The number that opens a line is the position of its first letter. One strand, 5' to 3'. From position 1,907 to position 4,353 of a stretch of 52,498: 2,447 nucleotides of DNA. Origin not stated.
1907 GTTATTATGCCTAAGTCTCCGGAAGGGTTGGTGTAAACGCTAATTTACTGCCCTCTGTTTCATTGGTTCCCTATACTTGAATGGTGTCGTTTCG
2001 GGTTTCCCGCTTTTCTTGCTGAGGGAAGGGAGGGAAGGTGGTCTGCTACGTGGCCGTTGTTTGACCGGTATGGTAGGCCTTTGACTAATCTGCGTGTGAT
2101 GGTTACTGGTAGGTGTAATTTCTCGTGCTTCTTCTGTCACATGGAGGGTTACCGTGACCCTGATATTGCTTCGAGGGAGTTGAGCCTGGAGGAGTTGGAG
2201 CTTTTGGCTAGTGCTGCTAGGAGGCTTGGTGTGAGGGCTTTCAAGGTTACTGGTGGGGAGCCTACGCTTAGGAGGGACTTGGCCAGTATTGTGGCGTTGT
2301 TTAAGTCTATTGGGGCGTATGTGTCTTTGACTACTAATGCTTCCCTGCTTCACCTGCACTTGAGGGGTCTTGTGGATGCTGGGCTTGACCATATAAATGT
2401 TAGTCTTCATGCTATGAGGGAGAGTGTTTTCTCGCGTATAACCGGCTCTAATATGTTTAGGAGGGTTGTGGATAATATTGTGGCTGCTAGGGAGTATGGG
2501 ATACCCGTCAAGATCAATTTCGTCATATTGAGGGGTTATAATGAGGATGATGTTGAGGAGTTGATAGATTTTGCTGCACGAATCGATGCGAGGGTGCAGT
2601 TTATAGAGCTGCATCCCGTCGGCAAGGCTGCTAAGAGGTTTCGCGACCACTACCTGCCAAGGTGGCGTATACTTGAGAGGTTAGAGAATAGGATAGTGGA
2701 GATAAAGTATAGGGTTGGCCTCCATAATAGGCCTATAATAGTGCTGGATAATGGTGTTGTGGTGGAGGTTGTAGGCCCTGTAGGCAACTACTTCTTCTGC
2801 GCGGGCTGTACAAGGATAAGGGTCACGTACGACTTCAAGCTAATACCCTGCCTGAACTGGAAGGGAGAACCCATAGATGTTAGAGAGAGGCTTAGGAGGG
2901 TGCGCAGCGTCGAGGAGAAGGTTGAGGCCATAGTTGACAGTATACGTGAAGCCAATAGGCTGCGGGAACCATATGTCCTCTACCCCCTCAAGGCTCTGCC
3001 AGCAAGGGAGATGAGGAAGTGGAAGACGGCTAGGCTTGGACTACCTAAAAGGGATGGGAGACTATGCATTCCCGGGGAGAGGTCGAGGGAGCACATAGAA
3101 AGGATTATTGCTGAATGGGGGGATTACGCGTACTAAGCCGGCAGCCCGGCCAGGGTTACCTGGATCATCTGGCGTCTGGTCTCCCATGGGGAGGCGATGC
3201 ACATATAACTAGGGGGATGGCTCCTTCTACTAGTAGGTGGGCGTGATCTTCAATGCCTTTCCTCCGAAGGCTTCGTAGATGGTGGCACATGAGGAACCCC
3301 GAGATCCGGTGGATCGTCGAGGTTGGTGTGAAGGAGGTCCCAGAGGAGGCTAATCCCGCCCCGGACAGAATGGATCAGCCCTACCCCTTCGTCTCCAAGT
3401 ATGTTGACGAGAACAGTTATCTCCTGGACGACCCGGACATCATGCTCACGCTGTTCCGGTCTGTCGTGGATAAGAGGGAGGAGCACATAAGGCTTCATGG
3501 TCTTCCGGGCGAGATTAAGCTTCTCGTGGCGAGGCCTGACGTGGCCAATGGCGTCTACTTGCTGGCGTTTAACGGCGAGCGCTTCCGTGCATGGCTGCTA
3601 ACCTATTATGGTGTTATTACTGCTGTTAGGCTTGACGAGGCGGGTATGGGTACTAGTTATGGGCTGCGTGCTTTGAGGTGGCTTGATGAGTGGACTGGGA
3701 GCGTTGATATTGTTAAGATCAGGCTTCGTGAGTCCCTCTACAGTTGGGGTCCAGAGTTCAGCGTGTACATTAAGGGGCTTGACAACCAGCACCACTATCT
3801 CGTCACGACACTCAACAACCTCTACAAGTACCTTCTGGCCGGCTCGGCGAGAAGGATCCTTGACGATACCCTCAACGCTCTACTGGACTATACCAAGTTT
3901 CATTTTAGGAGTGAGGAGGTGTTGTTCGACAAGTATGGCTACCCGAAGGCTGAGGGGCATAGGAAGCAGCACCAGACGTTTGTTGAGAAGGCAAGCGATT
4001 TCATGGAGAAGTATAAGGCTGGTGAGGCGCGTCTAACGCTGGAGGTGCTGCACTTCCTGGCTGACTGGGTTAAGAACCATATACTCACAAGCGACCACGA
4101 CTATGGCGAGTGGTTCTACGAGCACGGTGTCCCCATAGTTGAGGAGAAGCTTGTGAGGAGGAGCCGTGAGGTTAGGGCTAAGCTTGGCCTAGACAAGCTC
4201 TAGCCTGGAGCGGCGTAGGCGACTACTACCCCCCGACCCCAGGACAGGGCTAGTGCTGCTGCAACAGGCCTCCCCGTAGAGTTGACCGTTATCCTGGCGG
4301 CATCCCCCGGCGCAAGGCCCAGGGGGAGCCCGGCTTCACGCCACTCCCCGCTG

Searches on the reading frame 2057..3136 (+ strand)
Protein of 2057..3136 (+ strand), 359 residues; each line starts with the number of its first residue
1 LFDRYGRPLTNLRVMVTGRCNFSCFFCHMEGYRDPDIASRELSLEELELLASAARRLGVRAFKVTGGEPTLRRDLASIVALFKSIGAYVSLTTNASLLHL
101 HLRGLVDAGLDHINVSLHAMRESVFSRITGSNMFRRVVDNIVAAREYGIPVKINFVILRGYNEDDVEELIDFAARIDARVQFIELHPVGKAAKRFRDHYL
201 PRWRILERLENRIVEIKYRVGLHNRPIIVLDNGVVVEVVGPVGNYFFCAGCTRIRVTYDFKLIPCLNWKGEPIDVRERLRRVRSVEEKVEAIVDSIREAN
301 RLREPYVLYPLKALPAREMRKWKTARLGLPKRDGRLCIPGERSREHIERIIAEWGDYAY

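Call 53: search_protein_families(library=pfam, proteins=[window:2057-3136:+], max_evalue=0.00001)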
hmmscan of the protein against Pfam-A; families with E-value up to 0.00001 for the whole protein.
window:2057-3136:+ (359 aa): 2 families
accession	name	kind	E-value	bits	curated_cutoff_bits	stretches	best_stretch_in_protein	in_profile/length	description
PF04055.27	Radical_SAM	-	4.9e-33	115.1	29.5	1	16-173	3-166/166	Radical SAM superfamily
PF06463.18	Mob_synth_C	-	4.5e-20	72.3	37.4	1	179-304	2-123/128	Molybdenum Cofactor Synthesis C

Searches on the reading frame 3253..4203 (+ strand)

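Call 53: search_protein_families(library=pfam, proteins=[window:3253-4203:+], max_evalue=0.00001)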
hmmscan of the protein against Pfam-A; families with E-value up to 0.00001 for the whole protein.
window:3253-4203:+ (316 aa): 1 family
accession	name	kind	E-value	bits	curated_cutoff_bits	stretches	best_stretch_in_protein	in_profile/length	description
PF01814.28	Hemerythrin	-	1.9e-15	57.9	25.3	1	173-285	3-124/127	Hemerythrin HHE cation binding domain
